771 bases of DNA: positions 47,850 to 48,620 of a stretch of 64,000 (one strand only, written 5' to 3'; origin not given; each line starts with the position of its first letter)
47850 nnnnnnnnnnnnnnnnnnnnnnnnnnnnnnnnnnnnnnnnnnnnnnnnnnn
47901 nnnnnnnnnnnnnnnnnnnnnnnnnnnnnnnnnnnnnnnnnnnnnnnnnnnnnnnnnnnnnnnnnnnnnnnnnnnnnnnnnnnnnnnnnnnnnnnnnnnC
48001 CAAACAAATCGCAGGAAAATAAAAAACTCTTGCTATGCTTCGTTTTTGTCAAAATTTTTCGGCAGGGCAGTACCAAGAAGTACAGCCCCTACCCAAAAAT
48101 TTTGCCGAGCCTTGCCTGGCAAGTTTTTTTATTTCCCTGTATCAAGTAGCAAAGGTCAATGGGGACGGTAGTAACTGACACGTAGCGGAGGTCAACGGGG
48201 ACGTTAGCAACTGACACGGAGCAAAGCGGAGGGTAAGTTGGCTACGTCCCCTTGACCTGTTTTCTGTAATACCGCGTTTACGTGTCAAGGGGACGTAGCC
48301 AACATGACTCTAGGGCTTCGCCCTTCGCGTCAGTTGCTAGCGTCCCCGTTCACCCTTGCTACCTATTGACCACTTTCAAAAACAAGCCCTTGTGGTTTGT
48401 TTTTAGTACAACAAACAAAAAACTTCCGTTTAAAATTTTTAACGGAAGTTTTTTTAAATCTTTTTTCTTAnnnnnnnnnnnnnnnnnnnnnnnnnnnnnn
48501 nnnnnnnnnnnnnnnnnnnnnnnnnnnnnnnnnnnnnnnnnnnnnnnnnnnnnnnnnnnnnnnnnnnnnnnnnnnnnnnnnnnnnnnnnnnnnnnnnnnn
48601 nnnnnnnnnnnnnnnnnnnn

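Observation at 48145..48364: Compact 220-bp copy (C) of the same element between convergent tsf and the U32 peptidase gene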

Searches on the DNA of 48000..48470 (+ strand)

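Call 38: search_rna_families(source=window, start=48000, end=48470, threshold=evalue, max_evalue=10)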
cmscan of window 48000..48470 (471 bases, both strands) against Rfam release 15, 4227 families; matches with E-value up to 10: 26.
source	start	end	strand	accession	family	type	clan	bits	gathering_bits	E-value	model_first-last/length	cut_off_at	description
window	48194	48350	+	RF03659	MIR2871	Gene; miRNA;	-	36.1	99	3.3e-05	1-118/118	no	MIR2871 microRNA precursor family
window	48408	48470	-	RF00557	L10_leader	Cis-reg; leader;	-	22.6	44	0.14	77-138/138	5'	Ribosomal protein L10 leader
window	48411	48470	-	RF02371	PyrG_leader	Cis-reg; leader;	-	22.4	65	1.2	18-78/78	5'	PyrG leader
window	48380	48451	-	RF04181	rteR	Gene; sRNA;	-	22.3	72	0.45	1-84/84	no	rteR sRNA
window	48402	48456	+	RF00616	LhrC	Gene; sRNA;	CL00114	22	110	0.56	1-111/111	no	Listeria LhrC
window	48234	48306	+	RF01996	mir-995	Gene; miRNA;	-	20.4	72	0.17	1-88/88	no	mir-995 microRNA precursor family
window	48422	48456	+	RF02371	PyrG_leader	Cis-reg; leader;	-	20.2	65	3.3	40-74/78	no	PyrG leader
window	48407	48449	+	RF02418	Spd-sr07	Gene; sRNA;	-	18.4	55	2.8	1-63/63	no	Streptococcus sRNA Spd-sr07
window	48047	48165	+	RF01773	rpsL_pseudo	Cis-reg; leader;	-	17.7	70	0.28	1-128/128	no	Pseudomonas rpsL leader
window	48237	48303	+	RF03770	mir-125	Gene; miRNA;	-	17.6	88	1.1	1-84/84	no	mir-125 microRNA precursor family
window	48219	48323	+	RF03279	mir-1193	Gene; miRNA;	-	17.4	71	3.1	1-81/81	no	mir-1193 microRNA precursor family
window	48422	48467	-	RF02418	Spd-sr07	Gene; sRNA;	-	17.2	55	4.9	1-63/63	no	Streptococcus sRNA Spd-sr07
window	48415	48470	-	RF02431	SpF22_sRNA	Gene; sRNA;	-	16.7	55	0.92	79-140/140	5'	Streptococcus sRNA SpF22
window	48194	48254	+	RF01939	mir-761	Gene; miRNA;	-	15.8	82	2.1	1-65/65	no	mir-761 microRNA precursor family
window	48372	48435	-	RF00749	mir-208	Gene; miRNA;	-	15.7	56.4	1.2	1-77/77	no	mir-208 microRNA precursor family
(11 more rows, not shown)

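Call 56: search_dna_similar(query=window:48141-48364:+, collection=plasmids, mode=distant, max_evalue=1, max_rows=10)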
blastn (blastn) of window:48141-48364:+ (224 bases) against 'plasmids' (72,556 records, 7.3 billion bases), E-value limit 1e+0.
No match.

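Call 57: search_dna_similar(query=window:48141-48364:+, collection=phages, mode=distant, max_evalue=1, max_rows=10)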
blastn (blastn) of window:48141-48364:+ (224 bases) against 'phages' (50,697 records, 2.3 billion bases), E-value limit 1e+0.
Records with a match: 1; places in all: 1; records where one place covers at least 80% of the query: 0.
Best place of each record, by identity: 80-90% 1.
By first word of the organism name: Pseudoalteromonas 1.
By host as written in the record: Pseudoalteromonas sp. YM19 1.
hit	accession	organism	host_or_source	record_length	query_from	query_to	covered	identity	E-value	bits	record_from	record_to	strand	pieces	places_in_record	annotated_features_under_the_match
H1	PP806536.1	Pseudoalteromonas phage vB_Psp_PY6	Pseudoalteromonas sp. YM19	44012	176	209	15%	83.8%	7e-1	39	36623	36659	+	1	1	major capsid protein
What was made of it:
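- Tried and rejected: Plasmids and phages. blastn of the element found nothing in plasmids and one meaningless 34-nt hit in phages (calls 56, 57).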
